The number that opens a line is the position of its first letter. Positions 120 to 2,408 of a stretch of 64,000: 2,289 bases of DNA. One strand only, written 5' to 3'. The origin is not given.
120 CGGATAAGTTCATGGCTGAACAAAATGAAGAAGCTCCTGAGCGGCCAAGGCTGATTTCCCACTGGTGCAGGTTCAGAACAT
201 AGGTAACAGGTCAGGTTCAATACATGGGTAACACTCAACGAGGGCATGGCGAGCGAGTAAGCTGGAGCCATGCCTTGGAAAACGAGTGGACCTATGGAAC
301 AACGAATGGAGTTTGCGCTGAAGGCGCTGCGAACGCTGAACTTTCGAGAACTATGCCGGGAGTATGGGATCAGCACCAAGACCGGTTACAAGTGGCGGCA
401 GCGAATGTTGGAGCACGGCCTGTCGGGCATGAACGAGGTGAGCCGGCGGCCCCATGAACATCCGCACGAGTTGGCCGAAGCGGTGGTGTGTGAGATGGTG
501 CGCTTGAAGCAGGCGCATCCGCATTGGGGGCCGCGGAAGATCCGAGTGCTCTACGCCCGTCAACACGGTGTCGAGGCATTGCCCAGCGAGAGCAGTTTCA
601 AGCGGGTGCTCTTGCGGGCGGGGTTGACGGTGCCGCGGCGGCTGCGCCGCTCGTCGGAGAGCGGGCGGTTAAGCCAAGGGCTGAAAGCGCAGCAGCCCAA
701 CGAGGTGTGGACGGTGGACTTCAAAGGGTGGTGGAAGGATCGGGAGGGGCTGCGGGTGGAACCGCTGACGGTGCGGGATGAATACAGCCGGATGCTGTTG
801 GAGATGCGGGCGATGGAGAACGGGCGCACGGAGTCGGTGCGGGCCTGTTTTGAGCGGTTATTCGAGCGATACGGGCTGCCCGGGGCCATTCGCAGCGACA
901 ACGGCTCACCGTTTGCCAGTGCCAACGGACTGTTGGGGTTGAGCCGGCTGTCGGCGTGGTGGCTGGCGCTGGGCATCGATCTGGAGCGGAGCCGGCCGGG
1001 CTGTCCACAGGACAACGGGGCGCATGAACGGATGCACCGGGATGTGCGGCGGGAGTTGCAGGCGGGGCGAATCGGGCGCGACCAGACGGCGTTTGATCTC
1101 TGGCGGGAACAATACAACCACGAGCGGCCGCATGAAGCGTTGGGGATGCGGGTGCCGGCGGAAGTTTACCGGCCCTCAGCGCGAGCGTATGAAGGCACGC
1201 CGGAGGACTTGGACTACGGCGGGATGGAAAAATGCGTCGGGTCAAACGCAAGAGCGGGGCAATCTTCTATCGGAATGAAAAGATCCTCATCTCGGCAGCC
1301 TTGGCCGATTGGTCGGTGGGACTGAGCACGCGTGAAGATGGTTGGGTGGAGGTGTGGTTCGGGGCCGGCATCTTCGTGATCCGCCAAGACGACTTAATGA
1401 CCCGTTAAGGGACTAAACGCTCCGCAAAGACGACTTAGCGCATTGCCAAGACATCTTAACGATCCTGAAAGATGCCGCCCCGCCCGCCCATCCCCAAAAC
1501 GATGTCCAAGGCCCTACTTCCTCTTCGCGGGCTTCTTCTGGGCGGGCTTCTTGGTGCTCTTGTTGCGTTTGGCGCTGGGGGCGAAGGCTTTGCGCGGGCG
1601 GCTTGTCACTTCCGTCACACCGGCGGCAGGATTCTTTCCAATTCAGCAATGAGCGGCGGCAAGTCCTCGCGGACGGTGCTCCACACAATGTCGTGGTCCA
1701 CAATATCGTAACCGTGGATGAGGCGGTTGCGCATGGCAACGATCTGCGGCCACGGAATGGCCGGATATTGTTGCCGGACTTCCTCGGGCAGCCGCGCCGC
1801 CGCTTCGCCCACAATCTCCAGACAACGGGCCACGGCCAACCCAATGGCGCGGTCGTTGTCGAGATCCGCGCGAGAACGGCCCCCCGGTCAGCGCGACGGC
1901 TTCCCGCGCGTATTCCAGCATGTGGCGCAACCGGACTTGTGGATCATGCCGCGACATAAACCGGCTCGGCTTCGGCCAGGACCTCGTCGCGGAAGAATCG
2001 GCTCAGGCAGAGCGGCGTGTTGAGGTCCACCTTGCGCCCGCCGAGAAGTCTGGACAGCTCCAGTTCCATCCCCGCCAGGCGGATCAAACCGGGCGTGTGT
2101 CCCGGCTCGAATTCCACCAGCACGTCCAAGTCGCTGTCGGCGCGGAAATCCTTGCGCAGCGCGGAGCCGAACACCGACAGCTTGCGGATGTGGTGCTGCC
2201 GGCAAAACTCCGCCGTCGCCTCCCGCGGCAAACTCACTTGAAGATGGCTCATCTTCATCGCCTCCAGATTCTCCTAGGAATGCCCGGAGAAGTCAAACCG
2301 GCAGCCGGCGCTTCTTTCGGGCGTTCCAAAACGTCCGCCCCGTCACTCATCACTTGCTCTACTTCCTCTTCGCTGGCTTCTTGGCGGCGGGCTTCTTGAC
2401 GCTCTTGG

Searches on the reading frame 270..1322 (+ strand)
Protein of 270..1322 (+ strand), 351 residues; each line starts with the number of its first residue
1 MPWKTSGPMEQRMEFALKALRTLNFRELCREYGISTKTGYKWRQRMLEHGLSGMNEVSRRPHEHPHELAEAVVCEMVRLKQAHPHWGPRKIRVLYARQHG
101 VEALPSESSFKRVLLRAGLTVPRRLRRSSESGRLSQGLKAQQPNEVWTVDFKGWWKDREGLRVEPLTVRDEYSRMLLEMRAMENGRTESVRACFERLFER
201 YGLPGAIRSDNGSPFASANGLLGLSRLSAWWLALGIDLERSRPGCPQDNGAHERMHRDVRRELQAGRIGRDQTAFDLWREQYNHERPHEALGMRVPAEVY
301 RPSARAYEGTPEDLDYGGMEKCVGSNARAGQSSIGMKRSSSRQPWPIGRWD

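Call 85: search_protein_families(library=pfam, proteins=[window:270-1322:+], max_evalue=0.01)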
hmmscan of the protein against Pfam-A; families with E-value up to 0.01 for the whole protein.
window:270-1322:+ (351 aa): 8 families
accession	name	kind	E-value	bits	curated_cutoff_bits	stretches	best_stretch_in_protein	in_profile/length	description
PF13683.12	rve_3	-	1.1e-14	54.3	26.5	1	235-296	2-67/67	Integrase core domain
PF00665.32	rve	-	6.6e-14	52.5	32.6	1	141-246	2-102/102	Integrase core domain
PF13565.12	HTH_32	-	5.7e-13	49.7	33.7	1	38-114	1-73/73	Homeodomain-like domain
PF13518.12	HTH_28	-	3.2e-08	33.9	25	1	11-62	1-52/52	Helix-turn-helix domain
PF13384.12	HTH_23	-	3.8e-07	30.2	24.6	1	11-54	6-49/50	Homeodomain-like domain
PF13011.12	LZ_Tnp_IS481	-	2.6e-06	28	22.2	1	25-72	28-75/85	leucine-zipper of insertion element IS481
PF13551.12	HTH_29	-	1.3e-05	25.6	28.1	1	24-70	14-60/64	Winged helix-turn helix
PF24764.1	rva_4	-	1.7e-05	25.1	26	1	140-217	4-78/194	Integrase core domain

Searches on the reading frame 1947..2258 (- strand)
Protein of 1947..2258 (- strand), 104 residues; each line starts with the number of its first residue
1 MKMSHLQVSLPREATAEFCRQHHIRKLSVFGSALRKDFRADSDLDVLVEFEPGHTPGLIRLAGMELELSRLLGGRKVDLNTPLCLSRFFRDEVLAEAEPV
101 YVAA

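Call 85: search_protein_families(library=pfam, proteins=[window:1947-2258:-], max_evalue=0.01)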
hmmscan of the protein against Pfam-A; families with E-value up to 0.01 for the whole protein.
window:1947-2258:- (104 aa): 2 families
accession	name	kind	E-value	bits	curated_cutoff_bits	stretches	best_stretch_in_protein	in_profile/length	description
PF01909.29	NTP_transf_2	-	1e-09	39.1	21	1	17-81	6-73/93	Nucleotidyltransferase domain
PF18765.7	Polbeta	-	7.8e-09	36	26.9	1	16-101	4-88/93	Polymerase beta, Nucleotidyltransferase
